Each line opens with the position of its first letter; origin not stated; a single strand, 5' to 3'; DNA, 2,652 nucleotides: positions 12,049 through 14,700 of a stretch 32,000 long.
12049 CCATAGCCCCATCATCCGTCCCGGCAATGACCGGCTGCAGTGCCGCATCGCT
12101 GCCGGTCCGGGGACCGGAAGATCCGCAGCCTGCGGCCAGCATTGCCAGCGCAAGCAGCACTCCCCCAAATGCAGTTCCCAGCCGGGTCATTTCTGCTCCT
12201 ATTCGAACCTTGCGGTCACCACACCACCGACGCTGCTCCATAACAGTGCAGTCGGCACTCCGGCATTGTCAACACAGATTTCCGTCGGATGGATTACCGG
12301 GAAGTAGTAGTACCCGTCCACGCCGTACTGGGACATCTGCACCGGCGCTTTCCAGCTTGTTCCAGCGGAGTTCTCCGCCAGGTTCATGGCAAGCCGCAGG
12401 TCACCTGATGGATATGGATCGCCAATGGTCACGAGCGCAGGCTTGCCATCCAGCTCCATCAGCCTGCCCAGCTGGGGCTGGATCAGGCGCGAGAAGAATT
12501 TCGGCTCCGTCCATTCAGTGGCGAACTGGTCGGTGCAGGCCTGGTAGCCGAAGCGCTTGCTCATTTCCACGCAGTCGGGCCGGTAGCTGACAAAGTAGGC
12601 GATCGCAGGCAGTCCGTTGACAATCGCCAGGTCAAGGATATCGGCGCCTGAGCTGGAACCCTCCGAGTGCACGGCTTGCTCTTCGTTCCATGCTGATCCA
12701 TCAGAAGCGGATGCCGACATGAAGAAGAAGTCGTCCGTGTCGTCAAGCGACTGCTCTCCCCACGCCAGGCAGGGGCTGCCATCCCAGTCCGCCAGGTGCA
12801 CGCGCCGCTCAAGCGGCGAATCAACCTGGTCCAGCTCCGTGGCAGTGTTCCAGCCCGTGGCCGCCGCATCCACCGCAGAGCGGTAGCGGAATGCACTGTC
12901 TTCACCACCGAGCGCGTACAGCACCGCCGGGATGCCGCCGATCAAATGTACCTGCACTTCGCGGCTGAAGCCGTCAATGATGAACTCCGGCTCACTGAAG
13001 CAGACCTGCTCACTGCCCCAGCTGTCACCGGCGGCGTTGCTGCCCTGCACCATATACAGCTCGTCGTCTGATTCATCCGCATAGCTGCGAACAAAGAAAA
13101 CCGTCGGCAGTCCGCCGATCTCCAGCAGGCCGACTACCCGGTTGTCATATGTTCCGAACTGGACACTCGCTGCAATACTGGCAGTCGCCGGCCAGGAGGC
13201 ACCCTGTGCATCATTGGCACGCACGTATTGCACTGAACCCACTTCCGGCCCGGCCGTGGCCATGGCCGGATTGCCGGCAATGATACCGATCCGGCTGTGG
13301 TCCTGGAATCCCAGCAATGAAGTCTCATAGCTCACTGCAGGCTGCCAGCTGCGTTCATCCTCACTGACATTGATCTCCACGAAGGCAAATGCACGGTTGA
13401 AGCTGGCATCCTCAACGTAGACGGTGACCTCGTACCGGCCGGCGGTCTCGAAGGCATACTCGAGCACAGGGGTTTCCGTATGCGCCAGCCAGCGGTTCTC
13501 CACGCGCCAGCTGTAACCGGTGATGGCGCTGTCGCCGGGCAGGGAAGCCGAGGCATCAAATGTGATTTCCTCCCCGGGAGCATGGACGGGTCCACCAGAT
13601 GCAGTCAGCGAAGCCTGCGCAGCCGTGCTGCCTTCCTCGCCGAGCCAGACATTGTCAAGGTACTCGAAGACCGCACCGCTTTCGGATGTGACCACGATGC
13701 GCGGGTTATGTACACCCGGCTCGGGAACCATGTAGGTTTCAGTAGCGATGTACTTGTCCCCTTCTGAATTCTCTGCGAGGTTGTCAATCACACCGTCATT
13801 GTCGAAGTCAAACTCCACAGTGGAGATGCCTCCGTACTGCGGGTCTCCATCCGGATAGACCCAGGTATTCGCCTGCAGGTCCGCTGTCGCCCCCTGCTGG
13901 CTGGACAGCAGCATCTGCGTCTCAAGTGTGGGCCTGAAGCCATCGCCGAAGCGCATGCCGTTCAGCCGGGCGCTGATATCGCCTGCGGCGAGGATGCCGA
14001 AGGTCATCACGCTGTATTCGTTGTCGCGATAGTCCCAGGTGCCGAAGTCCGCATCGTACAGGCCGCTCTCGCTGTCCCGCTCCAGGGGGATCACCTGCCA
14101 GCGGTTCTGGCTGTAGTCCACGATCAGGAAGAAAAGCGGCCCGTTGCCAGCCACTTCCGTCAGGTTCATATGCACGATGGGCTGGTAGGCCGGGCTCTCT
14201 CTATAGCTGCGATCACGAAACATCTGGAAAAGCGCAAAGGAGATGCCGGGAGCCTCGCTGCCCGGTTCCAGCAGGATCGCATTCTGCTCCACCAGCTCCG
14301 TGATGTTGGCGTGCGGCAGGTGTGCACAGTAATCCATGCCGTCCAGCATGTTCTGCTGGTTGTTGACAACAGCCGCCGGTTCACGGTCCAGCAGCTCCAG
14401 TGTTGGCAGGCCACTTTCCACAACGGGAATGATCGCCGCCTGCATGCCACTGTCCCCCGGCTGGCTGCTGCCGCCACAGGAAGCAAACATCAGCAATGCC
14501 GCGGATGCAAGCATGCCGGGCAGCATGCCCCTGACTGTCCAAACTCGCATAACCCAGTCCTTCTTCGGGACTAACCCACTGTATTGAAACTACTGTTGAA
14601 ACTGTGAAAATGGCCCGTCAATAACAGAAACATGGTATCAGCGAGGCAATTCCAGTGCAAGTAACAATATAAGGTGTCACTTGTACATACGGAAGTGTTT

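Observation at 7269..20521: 13-kb same-strand island of five giant lipoproteins built around one low-GC polytopic membrane protein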

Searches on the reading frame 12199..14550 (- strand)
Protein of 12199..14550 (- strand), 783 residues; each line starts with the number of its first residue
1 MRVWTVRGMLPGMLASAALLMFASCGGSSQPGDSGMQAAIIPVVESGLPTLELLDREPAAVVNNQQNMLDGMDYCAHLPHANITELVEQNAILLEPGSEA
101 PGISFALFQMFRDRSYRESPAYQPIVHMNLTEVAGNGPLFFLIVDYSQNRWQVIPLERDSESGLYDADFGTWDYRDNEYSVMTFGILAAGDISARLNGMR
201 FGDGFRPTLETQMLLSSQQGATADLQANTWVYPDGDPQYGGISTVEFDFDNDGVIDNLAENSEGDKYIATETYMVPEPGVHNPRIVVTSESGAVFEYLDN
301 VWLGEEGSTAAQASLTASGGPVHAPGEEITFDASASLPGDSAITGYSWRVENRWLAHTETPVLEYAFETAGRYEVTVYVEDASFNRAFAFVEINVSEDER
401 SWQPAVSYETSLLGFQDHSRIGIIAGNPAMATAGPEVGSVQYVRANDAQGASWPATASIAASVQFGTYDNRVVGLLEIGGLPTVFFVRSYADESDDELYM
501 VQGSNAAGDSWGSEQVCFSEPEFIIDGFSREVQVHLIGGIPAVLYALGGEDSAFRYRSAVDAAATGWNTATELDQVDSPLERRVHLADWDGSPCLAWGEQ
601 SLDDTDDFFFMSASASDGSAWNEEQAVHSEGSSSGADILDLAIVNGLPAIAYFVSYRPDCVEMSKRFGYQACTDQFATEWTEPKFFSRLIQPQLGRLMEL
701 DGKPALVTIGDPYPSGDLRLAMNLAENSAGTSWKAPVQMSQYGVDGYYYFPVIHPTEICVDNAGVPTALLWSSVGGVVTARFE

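Call 4: search_protein_families(library=pfam, proteins=[window:12199-14550:-], max_evalue=0.1)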
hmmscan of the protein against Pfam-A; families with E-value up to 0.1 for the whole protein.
window:12199-14550:- (783 aa): 3 families
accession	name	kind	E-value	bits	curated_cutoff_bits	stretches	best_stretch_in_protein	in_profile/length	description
PF18911.6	PKD_4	-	7.4e-09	36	27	1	323-383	14-72/85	PKD domain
PF00801.26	PKD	-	1.8e-07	31.5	23.5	1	313-382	2-68/80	PKD domain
PF22352.2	K319L-like_PKD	-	0.026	15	27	1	322-395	7-84/84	K319L-like, PKD domain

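Call 5: search_protein_families(library=ncbifam, proteins=[window:12199-14550:-], max_evalue=0.1)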
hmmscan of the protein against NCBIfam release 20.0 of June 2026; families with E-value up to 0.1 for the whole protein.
window:12199-14550:- (783 aa): 0 families

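Call 9: search_solved_structures(query=window:12199-14550:-, max_evalue=1)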
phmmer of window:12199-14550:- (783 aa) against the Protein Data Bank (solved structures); distinct sequences matched with E-value up to 1: 2.
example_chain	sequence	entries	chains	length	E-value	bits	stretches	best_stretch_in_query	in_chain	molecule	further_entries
2c26_A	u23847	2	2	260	0.013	16.9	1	325-385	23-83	ENDOGLUCANASE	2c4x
4jrw_A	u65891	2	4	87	1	10.7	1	318-384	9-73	Collagenase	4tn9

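Call 10: find_homologous_proteins(query=window:12199-14550:-, max_evalue=0.001)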
Query window:12199-14550:- (783 aa): 6 proteins with E <= 0.001 among 8000 candidates.
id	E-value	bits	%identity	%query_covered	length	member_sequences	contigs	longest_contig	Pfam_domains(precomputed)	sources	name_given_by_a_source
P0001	0.0e+0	1799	100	100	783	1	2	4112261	PF00801.27,PF18911.7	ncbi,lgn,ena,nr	ncbi:MAG: PKD domain-containing protein [Planctomycetales bacterium]|nr:PKD domain-containing protei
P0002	0.0e+0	1522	84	100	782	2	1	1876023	PF00801.27,PF18911.7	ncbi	ncbi:MAG: PKD domain-containing protein [bacterium]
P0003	1.0e-131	459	34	100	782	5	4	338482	PF18911.7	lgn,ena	-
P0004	1.3e-16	78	27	54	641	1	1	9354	PF00801.27,PF18911.7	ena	-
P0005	7.6e-10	56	33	15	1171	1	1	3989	PF15418.13,PF22352.3,PF00801.27,PF18981.7,PF16403.12,PF08329.17,PF16967.12,PF18911.7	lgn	-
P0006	3.7e-7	47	26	20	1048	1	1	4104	PF22352.3,PF00801.27,PF18911.7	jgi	-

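Call 11: find_encoding_contigs(protein=P0002, flank=10000, max_places=3)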
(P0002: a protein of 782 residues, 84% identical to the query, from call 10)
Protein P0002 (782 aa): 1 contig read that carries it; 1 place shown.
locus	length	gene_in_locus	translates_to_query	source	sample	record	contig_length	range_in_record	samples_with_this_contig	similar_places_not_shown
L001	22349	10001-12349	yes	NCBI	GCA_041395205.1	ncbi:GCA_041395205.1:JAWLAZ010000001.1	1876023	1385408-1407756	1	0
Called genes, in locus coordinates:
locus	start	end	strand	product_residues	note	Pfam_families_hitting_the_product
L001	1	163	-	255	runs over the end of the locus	-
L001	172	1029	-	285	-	PF01261:AP_endonuc_2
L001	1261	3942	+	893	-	PF18911:PKD_4, PF00801:PKD, PF22352:K319L-like_PKD, PF00801:PKD, PF18911:PKD_4, PF18911:PKD_4, PF18911:PKD_4, PF00801:PKD, +8 more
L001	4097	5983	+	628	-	PF18911:PKD_4 (faint), PF00801:PKD (faint), PF04151:PPC (faint)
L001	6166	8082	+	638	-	PF18911:PKD_4 (faint)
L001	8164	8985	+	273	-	-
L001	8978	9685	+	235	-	-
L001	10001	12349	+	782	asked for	PF00801:PKD (faint), PF18911:PKD_4 (weak)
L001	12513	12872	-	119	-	-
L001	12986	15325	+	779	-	PF00801:PKD (faint), PF18911:PKD_4 (weak)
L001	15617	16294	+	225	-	-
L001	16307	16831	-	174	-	-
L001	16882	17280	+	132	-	-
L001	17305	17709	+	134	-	-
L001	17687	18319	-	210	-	PF13489:Methyltransf_23, PF08241:Methyltransf_11, PF08242:Methyltransf_12, PF13649:Methyltransf_25, PF13847:Methyltransf_31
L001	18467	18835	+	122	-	PF25213:HVO_A0261_N (weak), PF01022:HTH_5, PF01047:MarR, PF12802:MarR_2, PF12840:HTH_20, PF13412:HTH_24, PF25212:HVO_A0114 (faint)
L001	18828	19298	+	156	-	PF08327:AHSA1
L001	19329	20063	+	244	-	PF05988:DUF899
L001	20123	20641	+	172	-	PF07617:DUF1579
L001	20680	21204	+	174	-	PF10604:Polyketide_cyc2 (weak), PF08327:AHSA1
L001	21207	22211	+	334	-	PF08327:AHSA1, PF10604:Polyketide_cyc2 (weak), PF08327:AHSA1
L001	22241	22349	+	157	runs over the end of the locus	PF06983:3-dmu-9_3-mt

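Call 12: find_encoding_contigs(protein=P0004, flank=10000, max_places=3)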
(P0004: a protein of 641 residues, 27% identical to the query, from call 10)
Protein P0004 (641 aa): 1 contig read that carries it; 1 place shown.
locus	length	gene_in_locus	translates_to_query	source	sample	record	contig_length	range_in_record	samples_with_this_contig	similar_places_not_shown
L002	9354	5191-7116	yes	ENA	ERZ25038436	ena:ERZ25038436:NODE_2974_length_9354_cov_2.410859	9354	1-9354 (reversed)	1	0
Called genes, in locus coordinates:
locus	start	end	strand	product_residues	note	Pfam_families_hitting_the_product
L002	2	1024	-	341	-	?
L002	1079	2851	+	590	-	-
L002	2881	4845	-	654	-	PF13520:AA_permease_2, PF00324:AA_permease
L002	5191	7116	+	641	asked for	PF00801:PKD (weak), PF18911:PKD_4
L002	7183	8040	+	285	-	-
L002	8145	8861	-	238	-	-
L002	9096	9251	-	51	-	-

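Call 39: predict_structure(alignment_id=A3)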
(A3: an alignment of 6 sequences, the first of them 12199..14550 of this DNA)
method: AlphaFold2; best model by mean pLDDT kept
length: 783 residues; sequences in the alignment: 6
mean_pLDDT: 62.6   pTM: 0.52
mean pLDDT of the five models: 62.6, 61.6, 60.4, 59.4, 58.2
residues with pLDDT >= 90: 87; 70-90: 244; 50-70: 204; < 50: 248
segments of 3 or more residues with pLDDT < 50: 1-127, 131-134, 147-149, 170-181, 189-198, 201-205, 207-209, 211-228, 274-279, 304-308, 408-417, 527-529, 579-581, 657-663, 688-692, 712-716, 741-755
pLDDT, mean of each block of 10 residues (from residue 1): 27 31 26 22 32 33 22 25 29 41 43 34 44 51 53 59 54 37 51 48 46 41 44 53 66 61 60 49 62 56 47 75 76 81 78 72 85 73 64 65 59 52 87 78 83 79 69 88 88 76 91 88 56 88 80 84 89 70 80 89 79 92 88 72 91 63 65 89 67 71 80 52 84 75 35 50 76 58 78
secondary structure, 60 per line:
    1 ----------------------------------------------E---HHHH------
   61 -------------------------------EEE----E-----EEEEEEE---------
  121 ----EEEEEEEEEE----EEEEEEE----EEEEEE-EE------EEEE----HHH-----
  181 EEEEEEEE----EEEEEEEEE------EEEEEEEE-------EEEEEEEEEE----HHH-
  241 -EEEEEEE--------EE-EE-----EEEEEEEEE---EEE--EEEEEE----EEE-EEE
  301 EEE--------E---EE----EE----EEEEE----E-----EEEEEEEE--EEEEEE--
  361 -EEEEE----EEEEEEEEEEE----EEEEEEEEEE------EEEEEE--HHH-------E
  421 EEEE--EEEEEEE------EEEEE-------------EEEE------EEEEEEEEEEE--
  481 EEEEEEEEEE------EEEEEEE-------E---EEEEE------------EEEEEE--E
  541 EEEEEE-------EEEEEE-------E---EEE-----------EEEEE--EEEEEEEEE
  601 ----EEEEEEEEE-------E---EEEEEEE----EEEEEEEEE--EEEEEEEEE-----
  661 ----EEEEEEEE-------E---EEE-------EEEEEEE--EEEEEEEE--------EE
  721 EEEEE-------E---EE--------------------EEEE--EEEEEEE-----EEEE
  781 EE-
elements in order (helices of 4 or more, strands of 3 or more residues): H51-54 E92-94 E105-111 E125-134 E139-145 E150-155 E165-168 E181-188 E193-201 E208-215 E223-232 E242-248 E267-275 E279-281 E284-289 E294-296 E298-303 E328-332 E343-350 E353-358 E362-366 E371-381 E386-395 E402-407 E420-424 E427-433 E440-444 E458-461 E468-478 E481-490 E497-503 E515-519 E532-537 E540-546 E554-559 E571-573 E585-589 E592-600 E605-613 E625-631 E636-644 E647-655 E665-672 E684-686 E694-700 E703-710 E719-725 E759-762 E765-771 E777-782
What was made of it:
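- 12202..13353 (-): Seven-bladed BNR_2-related beta-propeller domain of paralogue 3 (residues about 400-783). AlphaFold pLDDT is mostly 70-90 (call 39).
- Checked: Propeller: the AlphaFold model of the C-terminal 380 aa is an all-beta propeller with pLDDT mostly 70-90 (call 39).
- Tried and rejected: The N-module stayed below pLDDT 50-60 in the full-length paralogue model (call 39).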

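Call 43: fold_search(model_id=the predicted structure, library=pdb)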
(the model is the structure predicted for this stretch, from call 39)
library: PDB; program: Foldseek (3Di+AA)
matches with E <= 10: 1295; with E <= 0.001: 174
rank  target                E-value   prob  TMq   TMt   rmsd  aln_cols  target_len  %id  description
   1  8feb                  1.3e-08  1.00  0.28  0.41  15.4       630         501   13  Crystal Structure of Porphyromonas gingivalis Sialidase (PG_0352) (released 2023-10-04)
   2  5c9l                  2.1e-08  1.00  0.33  0.67   6.6       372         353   12  Crystal structure of native PLL lectin from Photorhabdus luminescens at 1.65 A resolution (released 2016-10-19)
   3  10ft_A                4.5e-08  1.00  0.19  0.25  22.2       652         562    8  Cryo-EM structure of receptor tyrosine kinase ROS1 in complex with NELL2 (released 2026-02-25)
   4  8q83_A                6.4e-08  1.00  0.33  0.69   5.4       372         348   13  Photorhabdus laumondii lectin PLL5 in complex with alpha-methyl-fucoside (released 2025-03-05)
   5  9oz6_B                4.2e-07  1.00  0.18  0.14  26.2       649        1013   11  Cryo-EM structure of 1:1 chicken ROS1 and chicken NEL complex. (released 2026-02-25)
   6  4r5o_D                4.6e-07  1.00  0.26  0.43  10.4       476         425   11  Crystal structure of a Quinonprotein alcohol dehydrogenase-like protein (BT1487) from Bacteroides thetaiotaomicron VPI (released 2014-09-10)
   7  9nxh                  4.8e-07  1.00  0.23  0.35  18.9       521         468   12  An alpha-l-arabinofuranosidase (AtAbf43C) from Acetivibrio thermocellus DSM1313 bound to arabinofuranose (released 2025-08-20)
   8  3aki                  6.0e-07  1.00  0.23  0.36  15.2       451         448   13  Crystal structure of exo-1,5-alpha-L-arabinofuranosidase complexed with alpha-L-arabinofuranosyl azido (released 2010-08-25)
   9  9oyz_B                6.9e-07  1.00  0.18  0.14  26.2       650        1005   10  Cryo-EM structure of chicken ROS1 in apo-state. Cryo-EM refinement is focused on the "head" region of chicken ROS1. (released 2026-02-25)
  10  4r5o_B                7.2e-07  1.00  0.27  0.43  10.2       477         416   11  Crystal structure of a Quinonprotein alcohol dehydrogenase-like protein (BT1487) from Bacteroides thetaiotaomicron VPI (released 2014-09-10)
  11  5mvh                  8.6e-07  1.00  0.34  0.62   6.2       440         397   12  Glycoside Hydrolase BACCELL_00856 (released 2017-04-26)
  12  4r5o_A                8.6e-07  1.00  0.26  0.41  10.6       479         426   12  Crystal structure of a Quinonprotein alcohol dehydrogenase-like protein (BT1487) from Bacteroides thetaiotaomicron VPI (released 2014-09-10)
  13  9nxg_A                9.5e-07  1.00  0.22  0.34  19.2       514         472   11  An alpha-l-arabinofuranosidase (AtAbf43C) from Acetivibrio thermocellus DSM1313 (released 2025-08-20)
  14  9pvp                  1.4e-06  1.00  0.17  0.09  25.4       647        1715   11  Cryo-EM structure of receptor tyrosine kinase ROS1 extracellular domain (released 2026-02-25)
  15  8y6b_D                2.0e-06  1.00  0.33  0.46   6.2       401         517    8  Structure of human LGI1-ADAM22 complex in space group P212121 (released 2024-02-14)
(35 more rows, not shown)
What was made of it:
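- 12202..13353 (-): Foldseek finds PLL lectins with TM 0.67-0.69, GH145 with 0.64 and sialidases with about 0.5 (call 43).
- Closest known: BNR / sialidase-superfamily beta-propellers. Same: The best TM-scores are to the seven-bladed PLL lectins, at 0.67-0.69 (call 43).
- Absence of a catalytic motif is a negative result on a divergent propeller whose structural neighbours include glycosidases (call 43). Foldseek neighbours include the P. gingivalis sialidase (E 1.3e-8), GH145 BT3686 (TM 0.64), GH43 and GH93 enzymes (call 43). The best structural matches by TM-score are seven-bladed lectins (call 43).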

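Call 47: find_encoding_contigs(protein=P0001, flank=1000, max_places=3)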
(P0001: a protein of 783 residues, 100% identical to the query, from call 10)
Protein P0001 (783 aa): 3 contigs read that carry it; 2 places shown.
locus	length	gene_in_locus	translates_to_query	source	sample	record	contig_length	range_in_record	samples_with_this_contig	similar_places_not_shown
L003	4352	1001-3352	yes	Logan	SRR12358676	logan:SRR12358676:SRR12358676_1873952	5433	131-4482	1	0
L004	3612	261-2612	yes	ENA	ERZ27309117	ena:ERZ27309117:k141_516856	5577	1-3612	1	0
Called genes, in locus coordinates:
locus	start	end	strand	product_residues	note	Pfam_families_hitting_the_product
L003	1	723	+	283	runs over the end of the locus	?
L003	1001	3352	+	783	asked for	PF00801:PKD (weak), PF18911:PKD_4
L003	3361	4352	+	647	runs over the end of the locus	?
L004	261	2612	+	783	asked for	PF00801:PKD (weak), PF18911:PKD_4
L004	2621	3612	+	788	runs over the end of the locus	-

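Call 48: find_encoding_contigs(protein=P0003, flank=10000, max_places=3)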
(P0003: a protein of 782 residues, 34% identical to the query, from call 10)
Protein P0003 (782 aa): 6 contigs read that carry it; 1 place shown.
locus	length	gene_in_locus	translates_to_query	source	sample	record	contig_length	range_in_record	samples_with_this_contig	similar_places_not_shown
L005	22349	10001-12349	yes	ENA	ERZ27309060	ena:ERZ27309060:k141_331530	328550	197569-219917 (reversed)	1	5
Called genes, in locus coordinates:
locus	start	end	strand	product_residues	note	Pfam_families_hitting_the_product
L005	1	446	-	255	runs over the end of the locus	PF01435:Peptidase_M48 (faint)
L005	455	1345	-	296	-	PF01261:AP_endonuc_2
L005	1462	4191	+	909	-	PF00801:PKD, PF18911:PKD_4, PF18911:PKD_4, PF00801:PKD, PF18911:PKD_4, PF00801:PKD, PF18911:PKD_4, PF00801:PKD, +11 more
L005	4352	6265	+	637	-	PF18911:PKD_4 (faint)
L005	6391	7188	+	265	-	-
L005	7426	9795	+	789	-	-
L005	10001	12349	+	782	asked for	PF18911:PKD_4 (weak)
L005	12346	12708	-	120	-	-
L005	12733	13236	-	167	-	-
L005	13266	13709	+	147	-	-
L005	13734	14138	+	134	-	-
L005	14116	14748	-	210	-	PF13489:Methyltransf_23, PF08241:Methyltransf_11, PF08242:Methyltransf_12, PF13649:Methyltransf_25, PF13847:Methyltransf_31 (weak)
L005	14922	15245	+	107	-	PF01022:HTH_5, PF01047:MarR, PF12802:MarR_2, PF12840:HTH_20, PF13412:HTH_24, PF25213:HVO_A0261_N (weak)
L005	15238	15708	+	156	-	PF08327:AHSA1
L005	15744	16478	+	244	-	PF05988:DUF899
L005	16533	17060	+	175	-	PF07617:DUF1579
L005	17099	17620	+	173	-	PF10604:Polyketide_cyc2 (weak), PF08327:AHSA1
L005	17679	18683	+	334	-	PF08327:AHSA1, PF10604:Polyketide_cyc2, PF08327:AHSA1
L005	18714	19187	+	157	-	PF06983:3-dmu-9_3-mt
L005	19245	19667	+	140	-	PF07681:DoxX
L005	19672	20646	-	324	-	PF13460:NAD_binding_10 (weak)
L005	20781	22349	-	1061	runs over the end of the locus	PF03477:ATP-cone, PF00317:Ribonuc_red_lgN, PF02867:Ribonuc_red_lgC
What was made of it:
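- Checked: Starts at 20500, 17608 and 12190 match the gene calls of 909, 637 and 789 aa in a strain-level relative (call 48).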
